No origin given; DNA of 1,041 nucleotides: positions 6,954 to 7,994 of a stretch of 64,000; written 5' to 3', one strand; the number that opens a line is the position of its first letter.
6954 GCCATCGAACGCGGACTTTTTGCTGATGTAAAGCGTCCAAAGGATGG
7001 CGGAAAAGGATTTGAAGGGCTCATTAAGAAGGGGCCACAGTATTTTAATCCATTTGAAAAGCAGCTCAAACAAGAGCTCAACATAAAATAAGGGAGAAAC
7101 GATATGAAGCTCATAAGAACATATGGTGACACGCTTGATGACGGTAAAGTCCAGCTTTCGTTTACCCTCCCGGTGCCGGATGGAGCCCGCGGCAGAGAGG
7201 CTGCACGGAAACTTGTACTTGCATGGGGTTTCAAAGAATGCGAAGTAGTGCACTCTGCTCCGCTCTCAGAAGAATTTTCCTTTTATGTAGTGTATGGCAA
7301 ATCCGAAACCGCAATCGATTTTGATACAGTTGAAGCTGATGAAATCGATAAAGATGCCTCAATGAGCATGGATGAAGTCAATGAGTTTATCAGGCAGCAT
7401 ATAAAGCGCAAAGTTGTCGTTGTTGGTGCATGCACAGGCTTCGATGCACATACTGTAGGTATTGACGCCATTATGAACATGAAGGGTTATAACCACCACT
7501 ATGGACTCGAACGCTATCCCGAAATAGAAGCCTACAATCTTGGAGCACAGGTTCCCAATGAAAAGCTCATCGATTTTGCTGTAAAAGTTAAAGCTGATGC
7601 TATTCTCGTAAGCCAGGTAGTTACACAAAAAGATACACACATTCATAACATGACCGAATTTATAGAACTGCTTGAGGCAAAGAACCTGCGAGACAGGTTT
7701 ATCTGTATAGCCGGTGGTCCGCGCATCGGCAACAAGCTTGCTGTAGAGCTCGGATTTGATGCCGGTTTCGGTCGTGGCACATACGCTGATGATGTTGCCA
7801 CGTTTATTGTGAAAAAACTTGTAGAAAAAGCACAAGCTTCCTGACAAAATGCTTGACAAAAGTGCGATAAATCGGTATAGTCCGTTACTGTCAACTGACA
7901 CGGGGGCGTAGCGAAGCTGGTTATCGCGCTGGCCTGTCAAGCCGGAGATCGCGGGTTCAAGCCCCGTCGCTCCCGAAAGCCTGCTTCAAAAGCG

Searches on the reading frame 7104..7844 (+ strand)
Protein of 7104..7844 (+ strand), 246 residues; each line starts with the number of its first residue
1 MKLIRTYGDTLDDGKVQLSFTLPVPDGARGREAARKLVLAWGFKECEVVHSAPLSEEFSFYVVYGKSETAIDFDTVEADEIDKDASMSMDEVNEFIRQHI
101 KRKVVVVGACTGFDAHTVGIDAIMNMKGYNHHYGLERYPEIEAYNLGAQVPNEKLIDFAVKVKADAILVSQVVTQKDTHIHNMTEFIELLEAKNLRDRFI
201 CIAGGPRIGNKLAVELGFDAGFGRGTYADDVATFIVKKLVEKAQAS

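Call 72: search_protein_families(library=pfam, proteins=[window:7104-7844:+], max_evalue=0.00001)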
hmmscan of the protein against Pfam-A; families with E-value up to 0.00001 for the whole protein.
window:7104-7844:+ (246 aa): 2 families
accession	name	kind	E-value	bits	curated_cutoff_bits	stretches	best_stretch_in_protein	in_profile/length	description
PF16554.10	OAM_dimer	-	6.9e-26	90.9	25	1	4-77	2-75/78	Dimerisation domain of d-ornithine 4,5-aminomutase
PF02310.24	B12-binding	-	1.1e-13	51.5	32.1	1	105-228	2-116/121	B12 binding domain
